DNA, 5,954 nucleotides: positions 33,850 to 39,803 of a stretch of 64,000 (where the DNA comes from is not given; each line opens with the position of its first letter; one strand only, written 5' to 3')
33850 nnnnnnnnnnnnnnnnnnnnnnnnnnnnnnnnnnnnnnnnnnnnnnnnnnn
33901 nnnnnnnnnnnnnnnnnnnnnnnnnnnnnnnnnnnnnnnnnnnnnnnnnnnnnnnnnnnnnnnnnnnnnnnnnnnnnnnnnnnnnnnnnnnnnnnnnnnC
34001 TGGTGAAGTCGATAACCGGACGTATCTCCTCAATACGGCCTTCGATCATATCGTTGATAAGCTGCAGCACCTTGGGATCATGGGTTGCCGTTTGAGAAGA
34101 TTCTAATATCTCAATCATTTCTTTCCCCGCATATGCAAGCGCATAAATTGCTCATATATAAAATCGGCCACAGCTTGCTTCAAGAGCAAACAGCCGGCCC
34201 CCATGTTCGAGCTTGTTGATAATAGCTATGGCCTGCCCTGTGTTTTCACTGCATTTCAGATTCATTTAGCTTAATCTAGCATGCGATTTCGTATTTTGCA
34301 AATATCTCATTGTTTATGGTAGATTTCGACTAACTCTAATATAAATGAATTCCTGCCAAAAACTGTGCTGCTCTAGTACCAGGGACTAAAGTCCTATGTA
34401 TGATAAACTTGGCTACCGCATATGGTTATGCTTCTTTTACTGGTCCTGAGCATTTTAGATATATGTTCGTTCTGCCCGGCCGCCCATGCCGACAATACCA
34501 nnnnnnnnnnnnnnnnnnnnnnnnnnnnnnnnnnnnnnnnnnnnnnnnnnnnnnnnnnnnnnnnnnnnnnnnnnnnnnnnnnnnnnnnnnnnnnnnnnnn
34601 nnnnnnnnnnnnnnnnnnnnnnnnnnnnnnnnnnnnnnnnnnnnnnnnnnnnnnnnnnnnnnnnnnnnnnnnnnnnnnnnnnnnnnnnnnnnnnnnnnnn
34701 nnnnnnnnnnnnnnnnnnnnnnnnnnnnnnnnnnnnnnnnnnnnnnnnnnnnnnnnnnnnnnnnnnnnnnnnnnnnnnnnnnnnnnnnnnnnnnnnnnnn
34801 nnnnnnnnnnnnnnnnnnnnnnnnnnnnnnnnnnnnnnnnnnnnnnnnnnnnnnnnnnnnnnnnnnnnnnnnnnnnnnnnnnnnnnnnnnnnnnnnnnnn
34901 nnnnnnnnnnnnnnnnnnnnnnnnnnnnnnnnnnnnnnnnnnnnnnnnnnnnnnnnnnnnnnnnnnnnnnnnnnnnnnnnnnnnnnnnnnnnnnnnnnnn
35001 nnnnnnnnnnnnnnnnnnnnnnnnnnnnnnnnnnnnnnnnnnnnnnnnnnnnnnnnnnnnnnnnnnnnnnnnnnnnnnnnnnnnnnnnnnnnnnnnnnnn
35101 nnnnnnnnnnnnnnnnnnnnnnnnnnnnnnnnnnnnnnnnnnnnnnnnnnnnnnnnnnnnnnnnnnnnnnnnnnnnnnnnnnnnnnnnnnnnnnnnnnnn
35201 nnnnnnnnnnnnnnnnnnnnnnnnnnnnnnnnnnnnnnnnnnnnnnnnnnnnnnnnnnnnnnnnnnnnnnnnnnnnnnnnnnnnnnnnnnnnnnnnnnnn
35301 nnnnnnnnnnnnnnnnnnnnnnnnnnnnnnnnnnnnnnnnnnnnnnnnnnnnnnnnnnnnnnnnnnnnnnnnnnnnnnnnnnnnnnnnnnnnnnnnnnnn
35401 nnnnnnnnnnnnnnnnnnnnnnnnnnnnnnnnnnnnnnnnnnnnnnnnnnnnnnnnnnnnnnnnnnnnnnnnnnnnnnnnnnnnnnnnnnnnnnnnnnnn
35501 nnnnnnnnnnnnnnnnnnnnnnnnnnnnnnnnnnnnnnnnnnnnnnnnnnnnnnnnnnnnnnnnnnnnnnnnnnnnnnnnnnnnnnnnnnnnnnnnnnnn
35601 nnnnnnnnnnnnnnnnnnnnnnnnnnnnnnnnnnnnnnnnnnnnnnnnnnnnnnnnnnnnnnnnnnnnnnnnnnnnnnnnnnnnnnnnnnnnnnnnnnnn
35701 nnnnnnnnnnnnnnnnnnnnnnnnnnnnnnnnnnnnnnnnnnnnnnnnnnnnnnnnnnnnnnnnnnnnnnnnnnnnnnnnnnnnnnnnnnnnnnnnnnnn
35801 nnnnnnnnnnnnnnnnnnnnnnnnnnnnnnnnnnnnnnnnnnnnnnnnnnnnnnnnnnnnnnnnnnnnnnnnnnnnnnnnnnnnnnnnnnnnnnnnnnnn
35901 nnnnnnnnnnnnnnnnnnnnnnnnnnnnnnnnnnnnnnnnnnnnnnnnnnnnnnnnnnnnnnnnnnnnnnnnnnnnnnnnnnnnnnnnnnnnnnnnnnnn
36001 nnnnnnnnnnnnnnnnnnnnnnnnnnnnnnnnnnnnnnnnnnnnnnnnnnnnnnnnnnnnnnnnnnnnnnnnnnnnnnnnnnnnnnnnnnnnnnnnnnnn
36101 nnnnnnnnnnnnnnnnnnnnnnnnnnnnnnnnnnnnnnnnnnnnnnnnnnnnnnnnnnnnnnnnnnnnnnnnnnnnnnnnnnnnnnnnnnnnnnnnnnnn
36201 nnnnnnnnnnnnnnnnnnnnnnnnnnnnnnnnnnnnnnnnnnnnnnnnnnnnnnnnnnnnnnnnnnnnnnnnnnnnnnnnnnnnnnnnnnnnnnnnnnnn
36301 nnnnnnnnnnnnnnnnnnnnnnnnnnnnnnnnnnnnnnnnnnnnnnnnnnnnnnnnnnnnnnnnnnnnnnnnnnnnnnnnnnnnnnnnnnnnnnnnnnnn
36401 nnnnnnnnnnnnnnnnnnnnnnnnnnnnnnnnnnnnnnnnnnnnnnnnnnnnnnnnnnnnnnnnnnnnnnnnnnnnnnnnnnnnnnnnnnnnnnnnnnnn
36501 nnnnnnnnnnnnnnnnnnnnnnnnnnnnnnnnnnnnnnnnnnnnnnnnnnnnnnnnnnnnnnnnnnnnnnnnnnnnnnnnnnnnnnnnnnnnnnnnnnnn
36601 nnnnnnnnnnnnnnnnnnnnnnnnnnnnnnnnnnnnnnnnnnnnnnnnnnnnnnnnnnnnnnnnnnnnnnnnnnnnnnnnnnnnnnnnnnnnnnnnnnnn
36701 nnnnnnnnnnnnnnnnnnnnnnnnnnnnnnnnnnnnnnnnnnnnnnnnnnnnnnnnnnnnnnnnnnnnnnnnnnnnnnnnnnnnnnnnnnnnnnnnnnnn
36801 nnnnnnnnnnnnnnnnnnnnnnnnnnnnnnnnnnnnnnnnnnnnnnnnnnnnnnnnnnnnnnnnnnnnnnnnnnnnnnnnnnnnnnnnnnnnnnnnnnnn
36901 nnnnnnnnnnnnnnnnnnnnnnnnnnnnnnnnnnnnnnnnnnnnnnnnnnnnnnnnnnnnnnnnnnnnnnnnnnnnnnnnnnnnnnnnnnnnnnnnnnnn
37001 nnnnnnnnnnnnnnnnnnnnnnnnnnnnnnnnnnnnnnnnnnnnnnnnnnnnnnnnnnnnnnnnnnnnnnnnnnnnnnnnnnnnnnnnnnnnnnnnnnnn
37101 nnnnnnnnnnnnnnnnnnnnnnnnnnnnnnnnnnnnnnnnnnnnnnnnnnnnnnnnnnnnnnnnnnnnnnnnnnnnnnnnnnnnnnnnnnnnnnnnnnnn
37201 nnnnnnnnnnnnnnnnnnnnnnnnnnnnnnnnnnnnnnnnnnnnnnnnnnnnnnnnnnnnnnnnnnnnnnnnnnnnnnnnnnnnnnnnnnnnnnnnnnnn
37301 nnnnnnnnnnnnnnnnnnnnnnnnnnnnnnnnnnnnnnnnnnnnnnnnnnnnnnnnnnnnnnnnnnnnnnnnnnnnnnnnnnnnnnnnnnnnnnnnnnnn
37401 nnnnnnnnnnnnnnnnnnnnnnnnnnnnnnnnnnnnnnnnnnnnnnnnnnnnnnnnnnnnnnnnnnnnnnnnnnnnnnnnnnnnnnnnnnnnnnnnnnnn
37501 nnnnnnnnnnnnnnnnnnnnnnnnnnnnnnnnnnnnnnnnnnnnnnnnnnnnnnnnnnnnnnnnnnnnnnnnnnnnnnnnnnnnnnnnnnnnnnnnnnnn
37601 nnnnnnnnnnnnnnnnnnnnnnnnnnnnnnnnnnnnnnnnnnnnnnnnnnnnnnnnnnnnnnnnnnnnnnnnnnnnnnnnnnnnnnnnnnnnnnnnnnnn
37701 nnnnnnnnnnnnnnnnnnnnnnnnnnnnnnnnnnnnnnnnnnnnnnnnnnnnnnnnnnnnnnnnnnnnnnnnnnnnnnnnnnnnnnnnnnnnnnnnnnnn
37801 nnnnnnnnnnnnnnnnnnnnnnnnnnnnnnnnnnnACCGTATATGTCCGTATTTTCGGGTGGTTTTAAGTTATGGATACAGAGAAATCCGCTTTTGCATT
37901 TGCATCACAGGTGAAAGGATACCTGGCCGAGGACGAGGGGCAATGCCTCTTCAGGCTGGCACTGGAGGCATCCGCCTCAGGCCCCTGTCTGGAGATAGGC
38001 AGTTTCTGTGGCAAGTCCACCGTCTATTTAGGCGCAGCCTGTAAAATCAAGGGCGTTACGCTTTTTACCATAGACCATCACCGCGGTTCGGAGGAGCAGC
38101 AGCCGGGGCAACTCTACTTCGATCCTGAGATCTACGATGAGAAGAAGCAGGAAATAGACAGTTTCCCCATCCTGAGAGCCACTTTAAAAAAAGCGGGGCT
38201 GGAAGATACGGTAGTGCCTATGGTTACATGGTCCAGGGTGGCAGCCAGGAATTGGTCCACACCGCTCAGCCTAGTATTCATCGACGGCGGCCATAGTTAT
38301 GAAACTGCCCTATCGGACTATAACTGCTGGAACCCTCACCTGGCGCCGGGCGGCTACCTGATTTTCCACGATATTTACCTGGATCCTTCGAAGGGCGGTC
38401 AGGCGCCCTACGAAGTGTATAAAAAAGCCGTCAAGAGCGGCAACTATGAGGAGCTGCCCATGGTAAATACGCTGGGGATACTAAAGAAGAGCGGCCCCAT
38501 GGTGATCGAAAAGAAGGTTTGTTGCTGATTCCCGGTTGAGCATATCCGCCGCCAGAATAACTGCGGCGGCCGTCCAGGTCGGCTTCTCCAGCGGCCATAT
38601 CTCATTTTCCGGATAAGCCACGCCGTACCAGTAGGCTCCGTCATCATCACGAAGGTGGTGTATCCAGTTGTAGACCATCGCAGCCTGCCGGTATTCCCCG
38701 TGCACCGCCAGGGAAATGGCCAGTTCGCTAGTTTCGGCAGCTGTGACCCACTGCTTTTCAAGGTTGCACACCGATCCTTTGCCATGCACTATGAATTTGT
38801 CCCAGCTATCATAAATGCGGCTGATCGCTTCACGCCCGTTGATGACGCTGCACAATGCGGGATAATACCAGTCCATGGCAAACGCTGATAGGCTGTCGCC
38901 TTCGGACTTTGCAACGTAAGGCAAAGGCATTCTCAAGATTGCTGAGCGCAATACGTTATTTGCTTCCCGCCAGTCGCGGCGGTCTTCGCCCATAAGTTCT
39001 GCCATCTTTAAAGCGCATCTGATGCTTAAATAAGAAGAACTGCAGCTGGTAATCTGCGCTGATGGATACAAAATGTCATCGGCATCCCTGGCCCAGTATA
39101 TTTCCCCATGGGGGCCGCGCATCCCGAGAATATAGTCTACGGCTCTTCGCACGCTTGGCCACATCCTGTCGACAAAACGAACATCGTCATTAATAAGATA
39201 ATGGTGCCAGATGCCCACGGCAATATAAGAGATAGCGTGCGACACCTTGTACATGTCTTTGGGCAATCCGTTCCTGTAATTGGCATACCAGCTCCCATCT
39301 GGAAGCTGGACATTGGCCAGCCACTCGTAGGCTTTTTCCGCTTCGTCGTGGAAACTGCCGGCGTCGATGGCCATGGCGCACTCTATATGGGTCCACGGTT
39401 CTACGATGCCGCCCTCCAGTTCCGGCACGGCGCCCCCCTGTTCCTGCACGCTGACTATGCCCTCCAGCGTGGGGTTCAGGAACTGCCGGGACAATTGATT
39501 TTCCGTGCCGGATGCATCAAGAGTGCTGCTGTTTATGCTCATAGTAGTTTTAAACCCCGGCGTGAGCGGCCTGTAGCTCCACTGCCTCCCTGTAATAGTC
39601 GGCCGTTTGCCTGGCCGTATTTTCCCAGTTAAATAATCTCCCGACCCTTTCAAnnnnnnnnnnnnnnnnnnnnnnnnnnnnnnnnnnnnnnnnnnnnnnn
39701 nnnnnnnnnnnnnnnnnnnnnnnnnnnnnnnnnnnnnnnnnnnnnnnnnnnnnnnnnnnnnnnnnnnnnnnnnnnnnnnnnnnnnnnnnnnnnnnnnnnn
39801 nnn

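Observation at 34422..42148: BNR/Asp-box giant surface protein (S-layer candidate) followed by a putative glycosylation module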

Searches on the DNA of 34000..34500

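Call 94: search_rna_families(source=window, start=34000, end=34500, threshold=evalue, max_evalue=1)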
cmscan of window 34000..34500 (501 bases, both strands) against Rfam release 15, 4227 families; matches with E-value up to 1: 0.
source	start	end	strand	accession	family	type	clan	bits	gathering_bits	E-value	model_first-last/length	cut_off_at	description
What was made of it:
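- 34119..34421 (.): Intergenic region between the divergently transcribed TackOD1/Mrr-pilB-pilC cluster and the big gene. Presumed to hold divergent promoters (inferred). No Rfam match even at E<=1 (call 94).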

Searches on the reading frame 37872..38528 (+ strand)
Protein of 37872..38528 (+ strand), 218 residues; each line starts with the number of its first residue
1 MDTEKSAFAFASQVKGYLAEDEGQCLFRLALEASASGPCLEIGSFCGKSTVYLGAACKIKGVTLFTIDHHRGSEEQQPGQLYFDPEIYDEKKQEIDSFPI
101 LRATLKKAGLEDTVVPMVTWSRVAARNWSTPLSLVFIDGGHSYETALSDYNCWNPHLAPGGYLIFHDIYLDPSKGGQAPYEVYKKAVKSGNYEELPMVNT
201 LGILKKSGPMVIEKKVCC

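Call 4: search_protein_families(library=pfam, proteins=[window:37872-38528:+], max_evalue=0.01)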
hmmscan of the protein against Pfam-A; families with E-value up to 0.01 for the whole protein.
window:37872-38528:+ (218 aa): 1 family
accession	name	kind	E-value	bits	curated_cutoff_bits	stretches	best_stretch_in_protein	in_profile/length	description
PF13578.12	Methyltransf_24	-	1.1e-24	87.8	26.3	1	40-168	1-105/105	Methyltransferase domain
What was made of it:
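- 37872..38528 (+): MeT1-like SAM-dependent methyltransferase (218 aa). It belongs to the MMP-like set, not demonstrably to the surface protein. Pfam Methyltransf_24, E 1e-24 (call 4).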

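Call 39: search_protein_families(library=ncbifam, proteins=[window:37872-38528:+], max_evalue=0.01)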
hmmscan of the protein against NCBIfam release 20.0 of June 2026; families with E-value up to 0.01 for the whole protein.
window:37872-38528:+ (218 aa): 0 families

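Call 43: search_solved_structures(query=window:37872-38525:+, max_evalue=0.01, show_alignments=2)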
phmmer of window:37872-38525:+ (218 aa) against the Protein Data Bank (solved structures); distinct sequences matched with E-value up to 0.01: 1.
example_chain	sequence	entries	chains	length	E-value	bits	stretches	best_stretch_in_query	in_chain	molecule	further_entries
6g7d_A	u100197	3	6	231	4e-55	190.1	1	6-208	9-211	Methyltransferase domain protein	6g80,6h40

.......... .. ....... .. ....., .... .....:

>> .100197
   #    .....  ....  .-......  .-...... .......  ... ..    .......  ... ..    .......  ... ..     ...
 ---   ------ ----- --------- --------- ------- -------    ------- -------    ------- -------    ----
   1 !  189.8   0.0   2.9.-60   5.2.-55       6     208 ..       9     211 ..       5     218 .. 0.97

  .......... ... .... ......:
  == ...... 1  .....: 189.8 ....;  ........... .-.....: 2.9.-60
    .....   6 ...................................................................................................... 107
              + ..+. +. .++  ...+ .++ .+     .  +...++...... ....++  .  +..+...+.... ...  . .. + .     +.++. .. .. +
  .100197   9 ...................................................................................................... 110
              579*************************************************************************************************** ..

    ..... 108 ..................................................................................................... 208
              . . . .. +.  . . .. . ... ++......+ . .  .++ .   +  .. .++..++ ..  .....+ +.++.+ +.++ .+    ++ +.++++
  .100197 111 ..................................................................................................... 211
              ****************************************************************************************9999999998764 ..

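Call 82: find_encoding_contigs(protein=window:37872-38525:+, flank=6000, max_places=6)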
Protein window:37872-38525:+ (218 aa): no gene with exactly this product is on record in the collection.

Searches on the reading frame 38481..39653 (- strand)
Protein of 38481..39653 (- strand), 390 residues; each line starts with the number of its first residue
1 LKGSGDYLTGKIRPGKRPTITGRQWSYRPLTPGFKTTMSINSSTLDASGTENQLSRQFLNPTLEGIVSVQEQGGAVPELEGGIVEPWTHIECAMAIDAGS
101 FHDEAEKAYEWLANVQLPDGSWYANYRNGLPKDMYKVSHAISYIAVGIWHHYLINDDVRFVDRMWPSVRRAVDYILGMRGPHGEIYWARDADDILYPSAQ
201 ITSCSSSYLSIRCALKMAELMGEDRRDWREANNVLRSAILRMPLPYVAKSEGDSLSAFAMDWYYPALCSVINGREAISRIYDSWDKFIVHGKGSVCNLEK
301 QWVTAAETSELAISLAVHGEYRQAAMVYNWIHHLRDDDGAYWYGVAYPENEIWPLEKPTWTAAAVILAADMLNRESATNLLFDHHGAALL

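Call 4: search_protein_families(library=pfam, proteins=[window:38481-39653:-], max_evalue=0.01)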
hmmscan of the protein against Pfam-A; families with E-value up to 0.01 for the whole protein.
window:38481-39653:- (390 aa): 0 families

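Call 39: search_protein_families(library=ncbifam, proteins=[window:38481-39542:-], max_evalue=0.01)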
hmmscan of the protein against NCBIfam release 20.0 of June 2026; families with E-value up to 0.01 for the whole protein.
window:38481-39542:- (353 aa): 1 family
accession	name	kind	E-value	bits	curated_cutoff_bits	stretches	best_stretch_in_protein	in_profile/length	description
TIGR01577.1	oligosac_amyl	hypoth_equivalog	3.1e-19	69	820.7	1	54-202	302-453/616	oligosaccharide amylase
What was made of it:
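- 38481..39542 (-): MmpH-like (alpha/alpha)6-barrel endo-alpha-mannosidase homologue (353 aa from the ATG; an upstream TTG at 39653 would give 390 aa). Weak GH15-type NCBIfam hit (call 39).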

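Call 41: search_solved_structures(query=window:38481-39542:-, max_evalue=1)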
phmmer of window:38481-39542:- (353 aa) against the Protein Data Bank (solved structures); distinct sequences matched with E-value up to 1: 5.
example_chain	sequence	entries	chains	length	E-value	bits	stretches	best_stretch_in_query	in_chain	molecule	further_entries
7qsj_A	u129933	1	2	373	2.7e-84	286.7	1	12-345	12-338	Methylmannose polysaccharide hydrolase (MmpH)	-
6vpt_A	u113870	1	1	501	0.0067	18.9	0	54-89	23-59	Cyclase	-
5bp8_A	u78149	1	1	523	0.42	13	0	46-89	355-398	Ent-copalyl diphosphate synthase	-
3cih_A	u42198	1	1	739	0.61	12.5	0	106-148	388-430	Putative alpha-rhamnosidase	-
7z3c_A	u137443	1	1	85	0.66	12.4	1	217-279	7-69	Adventurous gliding motility protein X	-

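Call 51: search_solved_structures(query=window:38481-39542:-, max_evalue=1e-20, show_alignments=1)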
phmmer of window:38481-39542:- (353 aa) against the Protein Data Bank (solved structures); distinct sequences matched with E-value up to 1e-20: 1.
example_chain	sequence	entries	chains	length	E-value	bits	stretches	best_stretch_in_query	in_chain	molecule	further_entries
7qsj_A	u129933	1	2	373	2.7e-84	286.7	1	12-345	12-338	Methylmannose polysaccharide hydrolase (MmpH)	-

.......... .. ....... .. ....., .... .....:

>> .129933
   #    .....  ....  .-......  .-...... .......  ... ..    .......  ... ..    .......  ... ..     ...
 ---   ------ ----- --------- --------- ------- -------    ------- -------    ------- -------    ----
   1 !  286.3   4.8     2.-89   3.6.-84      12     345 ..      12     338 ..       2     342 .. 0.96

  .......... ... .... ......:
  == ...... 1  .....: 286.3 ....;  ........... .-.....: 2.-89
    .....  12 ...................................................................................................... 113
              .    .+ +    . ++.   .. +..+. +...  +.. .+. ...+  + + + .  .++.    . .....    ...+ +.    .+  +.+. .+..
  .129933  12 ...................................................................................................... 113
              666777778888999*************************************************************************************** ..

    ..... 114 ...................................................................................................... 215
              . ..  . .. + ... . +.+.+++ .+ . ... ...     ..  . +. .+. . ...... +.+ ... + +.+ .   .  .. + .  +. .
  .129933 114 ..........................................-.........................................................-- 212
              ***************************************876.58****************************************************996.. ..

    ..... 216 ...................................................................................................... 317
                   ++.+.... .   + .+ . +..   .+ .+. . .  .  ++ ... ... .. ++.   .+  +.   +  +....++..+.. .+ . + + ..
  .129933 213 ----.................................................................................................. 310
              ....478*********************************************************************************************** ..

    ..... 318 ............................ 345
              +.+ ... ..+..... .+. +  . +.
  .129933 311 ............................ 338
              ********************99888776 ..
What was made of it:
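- Checked: Its only strong match is the (alpha/alpha)6-barrel endomannosidase MmpH, PDB 7QSJ (calls 41, 51).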

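Call 80: find_encoding_contigs(protein=window:38481-39542:-, flank=3000, max_places=5)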
Protein window:38481-39542:- (353 aa): no gene with exactly this product is on record in the collection.
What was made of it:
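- On S-layer protein (functional class): There are no data for this organism, and its proteins are not in the contig index (calls 80, 82).
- Tried and rejected: Looking up the window's own MeT1-like and MmpH-like proteins in the contig index found nothing (calls 80, 82).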
